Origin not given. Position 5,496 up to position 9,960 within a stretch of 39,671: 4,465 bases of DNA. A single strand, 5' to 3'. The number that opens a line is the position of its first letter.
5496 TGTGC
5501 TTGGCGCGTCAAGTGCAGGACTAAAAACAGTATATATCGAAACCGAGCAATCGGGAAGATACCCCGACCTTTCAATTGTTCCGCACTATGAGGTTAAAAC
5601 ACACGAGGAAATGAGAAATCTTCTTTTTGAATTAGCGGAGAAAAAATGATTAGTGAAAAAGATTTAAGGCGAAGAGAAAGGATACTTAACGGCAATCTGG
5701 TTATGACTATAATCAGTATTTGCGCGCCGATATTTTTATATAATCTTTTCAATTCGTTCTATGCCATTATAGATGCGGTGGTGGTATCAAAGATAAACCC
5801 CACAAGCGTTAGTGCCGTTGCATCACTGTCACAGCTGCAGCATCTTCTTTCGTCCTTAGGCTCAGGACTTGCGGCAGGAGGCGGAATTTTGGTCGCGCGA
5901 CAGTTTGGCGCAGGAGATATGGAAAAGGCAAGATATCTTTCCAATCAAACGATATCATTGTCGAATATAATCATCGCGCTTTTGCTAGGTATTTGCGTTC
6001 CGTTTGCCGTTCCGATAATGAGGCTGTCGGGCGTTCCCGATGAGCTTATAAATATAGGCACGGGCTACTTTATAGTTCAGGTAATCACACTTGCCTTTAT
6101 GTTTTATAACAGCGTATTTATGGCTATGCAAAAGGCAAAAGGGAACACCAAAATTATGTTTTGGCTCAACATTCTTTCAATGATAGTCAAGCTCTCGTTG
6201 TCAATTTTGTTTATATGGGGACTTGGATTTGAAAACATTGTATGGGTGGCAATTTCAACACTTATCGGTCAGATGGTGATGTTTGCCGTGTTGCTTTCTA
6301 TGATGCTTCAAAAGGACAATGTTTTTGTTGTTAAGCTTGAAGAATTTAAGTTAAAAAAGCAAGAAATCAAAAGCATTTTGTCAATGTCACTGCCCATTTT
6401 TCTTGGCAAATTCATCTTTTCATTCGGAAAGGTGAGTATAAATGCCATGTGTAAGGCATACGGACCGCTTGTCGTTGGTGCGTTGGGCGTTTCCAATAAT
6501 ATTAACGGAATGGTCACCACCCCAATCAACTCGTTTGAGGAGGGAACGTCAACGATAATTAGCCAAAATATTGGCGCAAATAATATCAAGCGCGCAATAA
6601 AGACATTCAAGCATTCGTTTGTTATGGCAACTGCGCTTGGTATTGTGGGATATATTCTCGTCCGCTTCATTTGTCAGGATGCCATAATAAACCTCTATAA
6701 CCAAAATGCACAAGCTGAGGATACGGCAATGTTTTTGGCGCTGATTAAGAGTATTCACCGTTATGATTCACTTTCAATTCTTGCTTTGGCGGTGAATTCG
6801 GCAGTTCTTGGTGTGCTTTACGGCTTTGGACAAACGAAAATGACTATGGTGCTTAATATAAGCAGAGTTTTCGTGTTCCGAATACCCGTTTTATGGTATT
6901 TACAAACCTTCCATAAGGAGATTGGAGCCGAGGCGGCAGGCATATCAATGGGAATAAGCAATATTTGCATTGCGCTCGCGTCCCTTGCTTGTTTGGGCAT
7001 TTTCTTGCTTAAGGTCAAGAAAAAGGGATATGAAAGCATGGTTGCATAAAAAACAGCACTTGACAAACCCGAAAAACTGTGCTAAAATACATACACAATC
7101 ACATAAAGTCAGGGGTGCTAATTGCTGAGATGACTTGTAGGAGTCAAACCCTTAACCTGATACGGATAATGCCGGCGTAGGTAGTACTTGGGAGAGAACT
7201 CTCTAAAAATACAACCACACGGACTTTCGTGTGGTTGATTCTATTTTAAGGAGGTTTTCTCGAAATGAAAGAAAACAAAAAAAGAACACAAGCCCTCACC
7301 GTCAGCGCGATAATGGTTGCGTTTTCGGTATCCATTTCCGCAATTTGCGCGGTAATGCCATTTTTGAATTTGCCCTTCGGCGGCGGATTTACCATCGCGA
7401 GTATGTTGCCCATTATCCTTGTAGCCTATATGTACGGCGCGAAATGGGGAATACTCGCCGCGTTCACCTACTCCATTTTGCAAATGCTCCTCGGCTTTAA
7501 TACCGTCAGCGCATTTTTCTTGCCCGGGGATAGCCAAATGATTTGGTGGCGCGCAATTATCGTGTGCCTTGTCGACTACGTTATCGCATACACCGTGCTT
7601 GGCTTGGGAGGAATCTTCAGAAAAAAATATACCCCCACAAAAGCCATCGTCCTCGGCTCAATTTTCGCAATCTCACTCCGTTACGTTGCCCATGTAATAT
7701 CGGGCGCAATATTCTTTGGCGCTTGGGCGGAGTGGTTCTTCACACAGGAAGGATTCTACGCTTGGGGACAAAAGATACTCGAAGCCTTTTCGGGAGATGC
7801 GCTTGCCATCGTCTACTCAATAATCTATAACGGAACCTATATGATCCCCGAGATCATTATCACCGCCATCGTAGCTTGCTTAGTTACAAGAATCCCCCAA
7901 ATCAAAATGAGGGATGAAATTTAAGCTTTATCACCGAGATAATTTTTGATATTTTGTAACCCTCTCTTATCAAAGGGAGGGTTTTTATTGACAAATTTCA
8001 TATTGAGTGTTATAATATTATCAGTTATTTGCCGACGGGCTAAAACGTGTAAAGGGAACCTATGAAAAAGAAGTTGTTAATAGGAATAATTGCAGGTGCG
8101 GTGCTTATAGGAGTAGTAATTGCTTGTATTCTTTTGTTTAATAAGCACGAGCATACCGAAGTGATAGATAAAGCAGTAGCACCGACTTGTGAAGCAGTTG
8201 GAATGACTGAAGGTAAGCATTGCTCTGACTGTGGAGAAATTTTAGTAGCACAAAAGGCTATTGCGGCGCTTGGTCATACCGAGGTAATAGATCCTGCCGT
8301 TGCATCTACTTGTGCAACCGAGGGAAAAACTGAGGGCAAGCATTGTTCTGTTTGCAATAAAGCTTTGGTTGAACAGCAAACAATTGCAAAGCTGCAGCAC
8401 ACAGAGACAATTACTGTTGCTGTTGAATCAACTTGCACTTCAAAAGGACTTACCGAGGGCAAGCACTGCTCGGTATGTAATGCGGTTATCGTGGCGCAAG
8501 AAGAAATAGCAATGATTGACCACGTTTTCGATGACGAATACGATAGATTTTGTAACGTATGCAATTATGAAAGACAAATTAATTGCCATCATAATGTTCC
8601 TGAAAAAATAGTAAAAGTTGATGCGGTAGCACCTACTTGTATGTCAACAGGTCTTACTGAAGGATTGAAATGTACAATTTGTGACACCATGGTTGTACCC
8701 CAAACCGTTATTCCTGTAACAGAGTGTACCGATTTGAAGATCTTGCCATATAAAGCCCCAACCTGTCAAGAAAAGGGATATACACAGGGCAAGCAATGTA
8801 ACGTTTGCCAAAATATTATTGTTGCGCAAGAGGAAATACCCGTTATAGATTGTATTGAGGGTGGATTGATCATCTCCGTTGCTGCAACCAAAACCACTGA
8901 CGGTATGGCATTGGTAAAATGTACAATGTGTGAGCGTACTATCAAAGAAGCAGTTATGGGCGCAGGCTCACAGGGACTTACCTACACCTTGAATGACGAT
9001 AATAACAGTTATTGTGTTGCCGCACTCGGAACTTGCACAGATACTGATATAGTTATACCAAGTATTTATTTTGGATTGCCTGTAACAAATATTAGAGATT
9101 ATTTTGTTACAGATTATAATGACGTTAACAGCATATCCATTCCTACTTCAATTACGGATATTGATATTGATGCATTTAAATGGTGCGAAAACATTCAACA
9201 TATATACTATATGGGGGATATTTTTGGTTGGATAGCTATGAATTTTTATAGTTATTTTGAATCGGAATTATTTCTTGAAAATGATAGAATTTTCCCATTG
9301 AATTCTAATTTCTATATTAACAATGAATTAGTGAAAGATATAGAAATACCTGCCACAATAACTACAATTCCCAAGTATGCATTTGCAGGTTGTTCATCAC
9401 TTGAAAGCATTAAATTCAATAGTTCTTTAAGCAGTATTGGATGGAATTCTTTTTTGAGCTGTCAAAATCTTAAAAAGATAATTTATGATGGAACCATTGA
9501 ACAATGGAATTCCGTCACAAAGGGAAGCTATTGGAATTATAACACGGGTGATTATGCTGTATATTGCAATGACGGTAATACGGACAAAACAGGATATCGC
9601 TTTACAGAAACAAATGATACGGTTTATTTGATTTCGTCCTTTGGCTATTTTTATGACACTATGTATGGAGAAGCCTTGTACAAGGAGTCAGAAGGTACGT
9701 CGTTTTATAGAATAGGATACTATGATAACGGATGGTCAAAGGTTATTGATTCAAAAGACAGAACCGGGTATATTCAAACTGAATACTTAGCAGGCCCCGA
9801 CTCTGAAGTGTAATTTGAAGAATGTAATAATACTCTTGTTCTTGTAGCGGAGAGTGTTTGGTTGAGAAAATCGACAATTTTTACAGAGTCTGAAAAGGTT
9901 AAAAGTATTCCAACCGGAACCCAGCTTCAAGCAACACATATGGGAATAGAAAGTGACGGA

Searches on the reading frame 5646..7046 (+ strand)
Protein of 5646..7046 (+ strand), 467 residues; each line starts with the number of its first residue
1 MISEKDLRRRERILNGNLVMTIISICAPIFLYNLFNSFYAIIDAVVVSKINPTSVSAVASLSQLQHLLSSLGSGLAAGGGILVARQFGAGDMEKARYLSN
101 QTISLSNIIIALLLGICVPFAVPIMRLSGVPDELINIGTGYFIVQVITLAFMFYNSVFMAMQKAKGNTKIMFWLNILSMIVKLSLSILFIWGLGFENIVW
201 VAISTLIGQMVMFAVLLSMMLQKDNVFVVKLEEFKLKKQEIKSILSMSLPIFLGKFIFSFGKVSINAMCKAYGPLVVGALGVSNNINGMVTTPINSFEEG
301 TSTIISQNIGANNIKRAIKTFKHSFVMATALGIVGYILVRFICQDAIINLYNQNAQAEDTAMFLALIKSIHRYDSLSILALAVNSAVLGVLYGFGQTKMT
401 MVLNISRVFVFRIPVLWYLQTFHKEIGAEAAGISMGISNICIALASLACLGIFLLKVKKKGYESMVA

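Call 50: search_protein_families(library=pfam, proteins=[window:5646-7046:+], max_evalue=0.001)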
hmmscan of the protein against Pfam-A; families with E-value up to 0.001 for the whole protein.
window:5646-7046:+ (467 aa): 1 family
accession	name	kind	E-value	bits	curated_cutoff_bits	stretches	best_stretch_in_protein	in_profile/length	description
PF01554.23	MatE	-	7.6e-40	136.7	24.9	2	250-417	1-160/161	MatE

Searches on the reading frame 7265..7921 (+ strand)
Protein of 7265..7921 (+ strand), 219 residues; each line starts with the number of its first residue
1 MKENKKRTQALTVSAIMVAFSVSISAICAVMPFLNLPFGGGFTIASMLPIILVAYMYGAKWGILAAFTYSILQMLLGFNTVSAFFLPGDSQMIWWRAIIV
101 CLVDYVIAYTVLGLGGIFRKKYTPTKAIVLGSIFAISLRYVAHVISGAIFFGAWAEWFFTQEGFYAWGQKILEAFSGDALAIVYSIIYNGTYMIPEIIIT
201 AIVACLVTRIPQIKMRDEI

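Call 50: search_protein_families(library=pfam, proteins=[window:7265-7921:+], max_evalue=0.001)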
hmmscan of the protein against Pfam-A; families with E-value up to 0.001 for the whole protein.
window:7265-7921:+ (219 aa): 1 family
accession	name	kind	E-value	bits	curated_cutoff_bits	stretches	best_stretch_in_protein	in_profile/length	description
PF09515.15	Thia_YuaJ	-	2.3e-22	80.4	25.8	1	16-155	2-136/177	Thiamine transporter protein (Thia_YuaJ)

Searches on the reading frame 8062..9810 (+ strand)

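Call 50: search_protein_families(library=pfam, proteins=[window:8062-9810:+], max_evalue=0.001)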
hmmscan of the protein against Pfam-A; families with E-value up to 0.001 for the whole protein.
window:8062-9810:+ (583 aa): 1 family
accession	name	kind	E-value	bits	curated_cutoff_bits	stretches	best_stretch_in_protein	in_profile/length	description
PF13306.12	LRR_5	-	6.7e-19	68.5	27.7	2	416-481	6-69/127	BspA type Leucine rich repeat region (6 copies)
